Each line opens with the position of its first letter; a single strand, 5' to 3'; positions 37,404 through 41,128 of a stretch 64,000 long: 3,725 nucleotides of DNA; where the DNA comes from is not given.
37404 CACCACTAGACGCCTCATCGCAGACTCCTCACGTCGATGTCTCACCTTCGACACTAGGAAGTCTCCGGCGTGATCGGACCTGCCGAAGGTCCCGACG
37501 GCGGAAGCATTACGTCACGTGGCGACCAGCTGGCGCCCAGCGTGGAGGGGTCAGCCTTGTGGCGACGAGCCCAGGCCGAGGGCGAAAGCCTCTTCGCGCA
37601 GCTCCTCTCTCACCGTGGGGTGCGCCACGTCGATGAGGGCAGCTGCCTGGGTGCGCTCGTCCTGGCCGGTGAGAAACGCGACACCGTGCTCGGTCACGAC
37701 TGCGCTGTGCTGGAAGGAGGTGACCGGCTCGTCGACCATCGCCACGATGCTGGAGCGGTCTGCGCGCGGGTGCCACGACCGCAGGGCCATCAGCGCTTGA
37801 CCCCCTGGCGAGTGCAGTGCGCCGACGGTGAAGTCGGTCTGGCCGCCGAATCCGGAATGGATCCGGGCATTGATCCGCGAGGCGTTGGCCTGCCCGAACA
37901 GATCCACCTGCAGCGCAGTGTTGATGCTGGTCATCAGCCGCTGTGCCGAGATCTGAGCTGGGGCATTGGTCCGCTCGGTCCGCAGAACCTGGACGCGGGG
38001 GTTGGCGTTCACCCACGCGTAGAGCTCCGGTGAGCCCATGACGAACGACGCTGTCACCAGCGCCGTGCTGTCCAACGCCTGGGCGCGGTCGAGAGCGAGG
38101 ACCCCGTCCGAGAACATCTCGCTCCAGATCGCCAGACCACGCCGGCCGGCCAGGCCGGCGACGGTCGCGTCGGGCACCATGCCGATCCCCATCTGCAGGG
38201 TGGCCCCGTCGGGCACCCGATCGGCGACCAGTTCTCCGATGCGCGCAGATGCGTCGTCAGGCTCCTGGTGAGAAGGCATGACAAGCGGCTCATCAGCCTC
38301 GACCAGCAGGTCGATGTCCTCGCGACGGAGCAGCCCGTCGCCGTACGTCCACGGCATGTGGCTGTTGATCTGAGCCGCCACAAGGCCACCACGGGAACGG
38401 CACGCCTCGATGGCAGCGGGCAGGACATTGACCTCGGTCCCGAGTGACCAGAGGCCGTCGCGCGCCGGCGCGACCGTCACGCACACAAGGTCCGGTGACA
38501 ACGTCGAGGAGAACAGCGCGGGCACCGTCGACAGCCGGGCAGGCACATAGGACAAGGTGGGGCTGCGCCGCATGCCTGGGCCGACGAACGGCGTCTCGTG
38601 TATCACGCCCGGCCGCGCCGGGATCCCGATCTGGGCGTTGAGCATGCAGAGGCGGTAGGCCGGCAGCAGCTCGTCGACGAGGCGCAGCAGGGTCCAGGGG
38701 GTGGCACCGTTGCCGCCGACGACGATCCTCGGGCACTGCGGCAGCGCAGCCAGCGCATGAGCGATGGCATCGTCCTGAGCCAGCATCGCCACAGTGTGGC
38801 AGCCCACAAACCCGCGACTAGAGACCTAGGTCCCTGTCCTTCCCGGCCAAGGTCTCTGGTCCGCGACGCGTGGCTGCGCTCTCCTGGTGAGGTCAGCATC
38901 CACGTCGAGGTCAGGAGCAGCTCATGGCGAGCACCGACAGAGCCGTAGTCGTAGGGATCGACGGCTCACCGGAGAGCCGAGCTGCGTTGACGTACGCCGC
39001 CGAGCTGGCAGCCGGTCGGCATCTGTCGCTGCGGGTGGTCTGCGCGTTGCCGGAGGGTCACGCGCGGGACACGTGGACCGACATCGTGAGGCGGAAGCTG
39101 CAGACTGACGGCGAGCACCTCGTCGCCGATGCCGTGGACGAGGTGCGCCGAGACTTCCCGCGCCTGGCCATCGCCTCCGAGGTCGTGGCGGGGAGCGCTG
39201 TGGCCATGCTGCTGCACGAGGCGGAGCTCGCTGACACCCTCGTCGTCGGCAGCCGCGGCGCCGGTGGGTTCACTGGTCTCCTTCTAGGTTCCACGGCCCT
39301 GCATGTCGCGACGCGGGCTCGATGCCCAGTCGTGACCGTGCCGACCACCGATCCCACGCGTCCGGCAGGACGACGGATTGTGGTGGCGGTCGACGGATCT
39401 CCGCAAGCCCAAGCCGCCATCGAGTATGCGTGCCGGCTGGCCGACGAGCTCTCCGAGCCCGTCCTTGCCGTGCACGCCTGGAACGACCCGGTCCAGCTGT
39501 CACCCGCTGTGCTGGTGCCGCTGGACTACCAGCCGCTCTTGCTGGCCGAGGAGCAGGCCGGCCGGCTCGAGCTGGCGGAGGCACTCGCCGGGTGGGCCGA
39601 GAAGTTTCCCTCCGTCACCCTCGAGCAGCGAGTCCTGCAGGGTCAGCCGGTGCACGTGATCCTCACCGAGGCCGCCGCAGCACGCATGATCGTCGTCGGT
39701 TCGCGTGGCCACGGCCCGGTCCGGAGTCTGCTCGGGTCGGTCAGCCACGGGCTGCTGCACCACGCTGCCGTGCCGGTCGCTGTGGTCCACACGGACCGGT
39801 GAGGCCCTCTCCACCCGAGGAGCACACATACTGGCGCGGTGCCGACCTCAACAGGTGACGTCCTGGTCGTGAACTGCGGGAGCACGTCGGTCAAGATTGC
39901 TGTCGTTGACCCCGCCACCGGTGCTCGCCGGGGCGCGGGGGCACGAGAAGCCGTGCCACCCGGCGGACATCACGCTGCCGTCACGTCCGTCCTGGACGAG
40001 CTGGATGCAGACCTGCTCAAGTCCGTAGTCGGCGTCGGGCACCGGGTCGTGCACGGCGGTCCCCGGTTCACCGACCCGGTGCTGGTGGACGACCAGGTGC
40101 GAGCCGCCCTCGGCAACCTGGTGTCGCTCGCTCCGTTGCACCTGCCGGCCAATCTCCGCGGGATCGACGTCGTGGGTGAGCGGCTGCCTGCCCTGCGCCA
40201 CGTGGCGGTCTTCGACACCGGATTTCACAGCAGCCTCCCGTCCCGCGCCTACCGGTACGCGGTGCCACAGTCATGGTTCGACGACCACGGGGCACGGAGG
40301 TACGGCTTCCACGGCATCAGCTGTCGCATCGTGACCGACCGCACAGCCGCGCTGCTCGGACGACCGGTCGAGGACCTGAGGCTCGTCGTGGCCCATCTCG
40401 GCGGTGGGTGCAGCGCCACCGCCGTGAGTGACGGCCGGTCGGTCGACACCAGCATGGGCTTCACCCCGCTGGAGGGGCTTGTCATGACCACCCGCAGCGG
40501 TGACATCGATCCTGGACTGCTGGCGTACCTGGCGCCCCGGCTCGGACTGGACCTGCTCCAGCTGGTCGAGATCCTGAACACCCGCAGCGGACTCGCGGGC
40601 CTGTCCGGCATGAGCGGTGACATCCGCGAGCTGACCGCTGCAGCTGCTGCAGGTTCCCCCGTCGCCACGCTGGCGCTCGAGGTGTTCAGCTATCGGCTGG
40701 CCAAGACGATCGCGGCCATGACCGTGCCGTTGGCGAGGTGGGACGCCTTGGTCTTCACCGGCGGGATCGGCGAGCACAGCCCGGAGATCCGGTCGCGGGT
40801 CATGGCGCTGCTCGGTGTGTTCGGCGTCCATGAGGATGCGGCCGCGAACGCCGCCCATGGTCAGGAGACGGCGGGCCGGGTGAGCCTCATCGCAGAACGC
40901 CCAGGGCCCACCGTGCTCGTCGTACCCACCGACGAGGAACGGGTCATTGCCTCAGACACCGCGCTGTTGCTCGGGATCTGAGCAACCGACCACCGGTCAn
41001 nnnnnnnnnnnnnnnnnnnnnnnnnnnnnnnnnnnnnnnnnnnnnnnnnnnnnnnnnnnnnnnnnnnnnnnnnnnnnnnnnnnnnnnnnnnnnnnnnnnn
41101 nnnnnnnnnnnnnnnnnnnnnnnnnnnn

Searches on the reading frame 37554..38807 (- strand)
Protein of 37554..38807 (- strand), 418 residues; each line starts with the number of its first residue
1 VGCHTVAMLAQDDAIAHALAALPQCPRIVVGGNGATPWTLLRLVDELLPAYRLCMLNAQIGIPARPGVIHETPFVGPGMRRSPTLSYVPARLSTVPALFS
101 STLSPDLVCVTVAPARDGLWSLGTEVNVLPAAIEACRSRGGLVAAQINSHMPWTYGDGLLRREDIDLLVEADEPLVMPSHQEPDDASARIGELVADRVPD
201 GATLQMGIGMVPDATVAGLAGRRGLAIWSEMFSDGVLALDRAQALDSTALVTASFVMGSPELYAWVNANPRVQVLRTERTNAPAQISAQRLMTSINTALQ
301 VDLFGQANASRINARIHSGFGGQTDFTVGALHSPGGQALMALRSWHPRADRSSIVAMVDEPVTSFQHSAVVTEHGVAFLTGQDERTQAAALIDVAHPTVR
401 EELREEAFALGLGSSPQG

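Call 35: search_protein_families(library=pfam, proteins=[window:37554-38807:-], max_evalue=0.00001)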
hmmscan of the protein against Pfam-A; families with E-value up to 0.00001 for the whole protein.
window:37554-38807:- (418 aa): 1 family
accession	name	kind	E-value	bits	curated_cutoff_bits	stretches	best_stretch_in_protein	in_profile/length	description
PF13336.12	AcetylCoA_hyd_C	-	3.5e-46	157.3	23.7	1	258-407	1-154/154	Acetyl-CoA hydrolase/transferase C-terminal domain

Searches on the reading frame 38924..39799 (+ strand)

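Call 35: search_protein_families(library=pfam, proteins=[window:38924-39799:+], max_evalue=0.00001)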
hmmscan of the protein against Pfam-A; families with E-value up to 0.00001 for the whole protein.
window:38924-39799:+ (292 aa): 1 family
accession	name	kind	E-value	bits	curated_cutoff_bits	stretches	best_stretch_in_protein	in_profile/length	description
PF00582.32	Usp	-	2.2e-48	164.8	24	2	150-289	3-141/141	Universal stress protein family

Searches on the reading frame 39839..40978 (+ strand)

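Call 35: search_protein_families(library=pfam, proteins=[window:39839-40978:+], max_evalue=0.00001)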
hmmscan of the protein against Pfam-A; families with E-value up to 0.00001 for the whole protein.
window:39839-40978:+ (380 aa): 1 family
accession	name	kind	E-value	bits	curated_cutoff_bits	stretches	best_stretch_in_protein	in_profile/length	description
PF00871.23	Acetate_kinase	-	7e-116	387.5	22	1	38-371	54-391/392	Acetokinase family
